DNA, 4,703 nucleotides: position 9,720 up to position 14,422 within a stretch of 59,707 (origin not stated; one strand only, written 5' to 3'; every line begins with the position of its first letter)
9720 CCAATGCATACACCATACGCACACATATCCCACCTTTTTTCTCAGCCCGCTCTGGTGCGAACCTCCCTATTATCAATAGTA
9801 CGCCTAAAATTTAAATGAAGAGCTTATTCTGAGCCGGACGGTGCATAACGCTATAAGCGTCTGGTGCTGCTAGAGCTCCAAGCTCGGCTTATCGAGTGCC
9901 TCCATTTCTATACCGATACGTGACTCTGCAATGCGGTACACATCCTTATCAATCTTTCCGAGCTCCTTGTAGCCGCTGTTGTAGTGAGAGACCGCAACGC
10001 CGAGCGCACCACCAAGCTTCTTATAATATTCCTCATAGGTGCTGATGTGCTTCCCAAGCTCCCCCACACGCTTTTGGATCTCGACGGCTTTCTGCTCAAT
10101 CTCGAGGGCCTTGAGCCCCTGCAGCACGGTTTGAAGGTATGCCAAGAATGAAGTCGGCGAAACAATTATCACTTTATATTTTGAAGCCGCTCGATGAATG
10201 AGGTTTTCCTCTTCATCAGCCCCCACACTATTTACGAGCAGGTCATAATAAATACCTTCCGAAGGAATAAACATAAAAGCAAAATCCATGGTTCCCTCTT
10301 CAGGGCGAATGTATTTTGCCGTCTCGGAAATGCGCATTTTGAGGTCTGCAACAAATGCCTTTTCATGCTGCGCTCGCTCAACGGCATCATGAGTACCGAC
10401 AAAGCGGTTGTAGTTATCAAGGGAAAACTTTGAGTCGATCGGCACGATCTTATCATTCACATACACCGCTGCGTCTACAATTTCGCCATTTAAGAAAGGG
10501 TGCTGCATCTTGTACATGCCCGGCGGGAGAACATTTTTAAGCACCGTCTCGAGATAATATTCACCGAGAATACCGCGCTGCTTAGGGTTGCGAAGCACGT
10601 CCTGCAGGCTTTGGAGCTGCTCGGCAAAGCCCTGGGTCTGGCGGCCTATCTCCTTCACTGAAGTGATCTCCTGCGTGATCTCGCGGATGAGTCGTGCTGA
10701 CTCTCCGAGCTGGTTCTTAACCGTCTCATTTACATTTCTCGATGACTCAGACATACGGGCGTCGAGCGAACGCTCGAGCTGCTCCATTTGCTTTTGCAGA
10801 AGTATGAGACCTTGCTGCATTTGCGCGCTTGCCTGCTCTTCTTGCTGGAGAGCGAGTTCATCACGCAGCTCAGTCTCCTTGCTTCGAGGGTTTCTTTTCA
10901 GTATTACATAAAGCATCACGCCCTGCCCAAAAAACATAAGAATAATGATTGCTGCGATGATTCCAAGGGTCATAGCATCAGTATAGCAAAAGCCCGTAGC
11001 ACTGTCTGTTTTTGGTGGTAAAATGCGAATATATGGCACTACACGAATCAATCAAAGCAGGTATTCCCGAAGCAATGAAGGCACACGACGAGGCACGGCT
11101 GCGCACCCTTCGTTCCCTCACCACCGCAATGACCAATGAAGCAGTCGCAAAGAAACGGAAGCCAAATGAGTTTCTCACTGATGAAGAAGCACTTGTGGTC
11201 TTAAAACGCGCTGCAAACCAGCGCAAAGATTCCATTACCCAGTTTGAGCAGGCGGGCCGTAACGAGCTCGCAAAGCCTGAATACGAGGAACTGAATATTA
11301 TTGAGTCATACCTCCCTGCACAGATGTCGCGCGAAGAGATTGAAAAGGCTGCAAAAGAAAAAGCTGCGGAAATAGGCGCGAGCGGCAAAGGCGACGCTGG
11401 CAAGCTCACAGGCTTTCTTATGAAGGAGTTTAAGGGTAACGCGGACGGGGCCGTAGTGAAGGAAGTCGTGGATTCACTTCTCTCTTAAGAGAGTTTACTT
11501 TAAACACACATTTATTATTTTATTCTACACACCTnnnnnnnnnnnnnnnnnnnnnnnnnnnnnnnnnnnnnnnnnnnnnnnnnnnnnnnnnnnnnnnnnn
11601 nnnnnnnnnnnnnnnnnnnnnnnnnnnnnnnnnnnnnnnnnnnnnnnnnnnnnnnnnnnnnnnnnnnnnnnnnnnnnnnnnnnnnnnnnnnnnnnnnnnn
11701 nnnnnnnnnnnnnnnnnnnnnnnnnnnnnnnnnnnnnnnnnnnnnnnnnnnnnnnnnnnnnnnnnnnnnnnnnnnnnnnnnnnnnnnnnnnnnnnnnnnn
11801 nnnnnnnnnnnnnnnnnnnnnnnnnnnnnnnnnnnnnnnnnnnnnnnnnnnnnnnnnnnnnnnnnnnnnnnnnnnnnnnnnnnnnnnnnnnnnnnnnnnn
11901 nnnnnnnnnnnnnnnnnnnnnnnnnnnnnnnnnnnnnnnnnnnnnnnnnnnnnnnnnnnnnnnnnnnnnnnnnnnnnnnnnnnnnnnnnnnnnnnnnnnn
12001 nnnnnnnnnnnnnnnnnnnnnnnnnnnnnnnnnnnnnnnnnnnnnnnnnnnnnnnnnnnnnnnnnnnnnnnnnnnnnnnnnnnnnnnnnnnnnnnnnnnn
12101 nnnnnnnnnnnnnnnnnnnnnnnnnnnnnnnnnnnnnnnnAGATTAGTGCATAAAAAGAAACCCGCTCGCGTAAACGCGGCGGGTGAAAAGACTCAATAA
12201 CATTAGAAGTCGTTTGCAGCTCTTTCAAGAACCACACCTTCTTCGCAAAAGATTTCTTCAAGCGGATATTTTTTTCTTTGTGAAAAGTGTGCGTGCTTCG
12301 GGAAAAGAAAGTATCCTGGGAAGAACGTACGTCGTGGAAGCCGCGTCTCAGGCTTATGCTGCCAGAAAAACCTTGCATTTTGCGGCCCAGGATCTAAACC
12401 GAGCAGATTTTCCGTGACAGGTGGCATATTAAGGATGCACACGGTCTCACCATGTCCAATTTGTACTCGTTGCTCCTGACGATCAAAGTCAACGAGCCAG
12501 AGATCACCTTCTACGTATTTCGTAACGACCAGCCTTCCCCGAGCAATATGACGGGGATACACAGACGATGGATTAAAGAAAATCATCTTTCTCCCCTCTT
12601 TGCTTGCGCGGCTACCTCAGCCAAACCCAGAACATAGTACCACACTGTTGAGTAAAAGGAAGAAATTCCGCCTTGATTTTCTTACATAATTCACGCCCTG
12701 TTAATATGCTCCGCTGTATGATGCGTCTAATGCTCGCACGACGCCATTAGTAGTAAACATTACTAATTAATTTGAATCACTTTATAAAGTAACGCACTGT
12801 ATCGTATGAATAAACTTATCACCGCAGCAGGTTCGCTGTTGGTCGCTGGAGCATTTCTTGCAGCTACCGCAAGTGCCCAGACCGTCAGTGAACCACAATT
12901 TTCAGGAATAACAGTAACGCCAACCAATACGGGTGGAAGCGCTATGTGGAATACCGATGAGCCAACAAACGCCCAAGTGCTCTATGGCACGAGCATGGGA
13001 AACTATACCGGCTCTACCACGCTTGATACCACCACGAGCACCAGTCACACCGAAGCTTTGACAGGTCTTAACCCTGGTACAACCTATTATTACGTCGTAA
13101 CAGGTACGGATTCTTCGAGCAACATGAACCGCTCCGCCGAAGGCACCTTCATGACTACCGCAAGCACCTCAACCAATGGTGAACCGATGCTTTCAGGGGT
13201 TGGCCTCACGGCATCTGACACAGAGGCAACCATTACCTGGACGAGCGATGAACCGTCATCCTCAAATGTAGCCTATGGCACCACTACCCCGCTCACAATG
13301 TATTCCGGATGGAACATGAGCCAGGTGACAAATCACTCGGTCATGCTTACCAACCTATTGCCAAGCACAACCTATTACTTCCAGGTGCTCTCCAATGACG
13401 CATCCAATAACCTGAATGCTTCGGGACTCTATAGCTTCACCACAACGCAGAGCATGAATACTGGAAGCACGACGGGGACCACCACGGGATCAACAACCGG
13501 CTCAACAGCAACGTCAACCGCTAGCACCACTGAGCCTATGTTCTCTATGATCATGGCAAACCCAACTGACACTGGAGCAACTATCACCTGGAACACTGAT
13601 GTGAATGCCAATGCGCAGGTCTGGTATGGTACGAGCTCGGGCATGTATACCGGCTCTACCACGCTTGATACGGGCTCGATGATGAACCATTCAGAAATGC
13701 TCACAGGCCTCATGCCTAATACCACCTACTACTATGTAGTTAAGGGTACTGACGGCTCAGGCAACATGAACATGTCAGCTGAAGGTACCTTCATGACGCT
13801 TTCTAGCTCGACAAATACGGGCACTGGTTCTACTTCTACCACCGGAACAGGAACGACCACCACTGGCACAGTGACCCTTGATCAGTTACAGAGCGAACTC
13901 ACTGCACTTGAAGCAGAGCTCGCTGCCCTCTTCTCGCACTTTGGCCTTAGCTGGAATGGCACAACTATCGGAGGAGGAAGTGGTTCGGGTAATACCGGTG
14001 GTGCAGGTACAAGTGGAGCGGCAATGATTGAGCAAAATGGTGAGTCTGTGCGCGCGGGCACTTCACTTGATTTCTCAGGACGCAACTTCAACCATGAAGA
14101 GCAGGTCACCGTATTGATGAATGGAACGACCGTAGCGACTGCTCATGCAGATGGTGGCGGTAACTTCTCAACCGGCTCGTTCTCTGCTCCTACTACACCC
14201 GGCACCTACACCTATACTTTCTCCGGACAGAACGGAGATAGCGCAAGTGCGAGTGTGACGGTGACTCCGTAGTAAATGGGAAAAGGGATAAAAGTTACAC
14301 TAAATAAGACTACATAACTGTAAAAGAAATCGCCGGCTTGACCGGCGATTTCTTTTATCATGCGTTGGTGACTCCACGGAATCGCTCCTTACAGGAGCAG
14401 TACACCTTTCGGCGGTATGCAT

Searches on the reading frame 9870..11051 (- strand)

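Call 63: search_protein_families(library=pfam, max_evalue=0.001, proteins=[window:9870-11051:-])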
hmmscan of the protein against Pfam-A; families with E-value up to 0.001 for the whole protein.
window:9870-11051:- (393 aa): 1 family
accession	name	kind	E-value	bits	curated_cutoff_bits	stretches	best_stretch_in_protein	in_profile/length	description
PF02646.22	RmuC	-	1e-51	176.2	26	1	88-371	2-278/291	RmuC family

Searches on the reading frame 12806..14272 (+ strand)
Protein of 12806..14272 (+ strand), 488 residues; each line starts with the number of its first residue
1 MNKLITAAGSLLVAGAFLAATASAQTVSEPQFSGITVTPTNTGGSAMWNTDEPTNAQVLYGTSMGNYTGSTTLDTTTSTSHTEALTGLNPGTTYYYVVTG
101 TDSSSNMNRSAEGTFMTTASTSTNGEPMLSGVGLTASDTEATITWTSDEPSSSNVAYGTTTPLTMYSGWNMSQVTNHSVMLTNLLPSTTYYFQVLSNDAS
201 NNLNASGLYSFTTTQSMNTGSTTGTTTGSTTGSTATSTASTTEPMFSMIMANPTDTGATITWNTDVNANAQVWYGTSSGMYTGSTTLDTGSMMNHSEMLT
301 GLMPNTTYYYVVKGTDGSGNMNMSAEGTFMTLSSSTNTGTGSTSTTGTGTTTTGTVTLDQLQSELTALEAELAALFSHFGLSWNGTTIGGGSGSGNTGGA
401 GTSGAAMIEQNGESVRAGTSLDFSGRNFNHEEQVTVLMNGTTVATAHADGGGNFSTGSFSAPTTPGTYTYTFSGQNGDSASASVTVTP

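Call 64: search_protein_families(library=pfam, max_evalue=0.001, proteins=[window:12806-14272:+])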
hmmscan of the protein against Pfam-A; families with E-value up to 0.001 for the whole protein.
window:12806-14272:+ (488 aa): 4 families
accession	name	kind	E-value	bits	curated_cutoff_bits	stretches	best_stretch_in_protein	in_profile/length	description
PF16656.11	Pur_ac_phosph_N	-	5e-25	88.3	30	3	251-331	9-93/93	Purple acid Phosphatase, N-terminal domain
PF16655.11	PhoD_N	-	2.4e-08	34.8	30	0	70-111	46-84/90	PhoD-like phosphatase, N-terminal domain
PF00041.27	fn3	-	9.5e-08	32.6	25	0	136-196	11-68/84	Fibronectin type III domain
PF10179.15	NDNF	-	7.6e-06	26.4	27.3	0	177-204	89-116/127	Neuron-derived neurotrophic factor, first Fn(III) domain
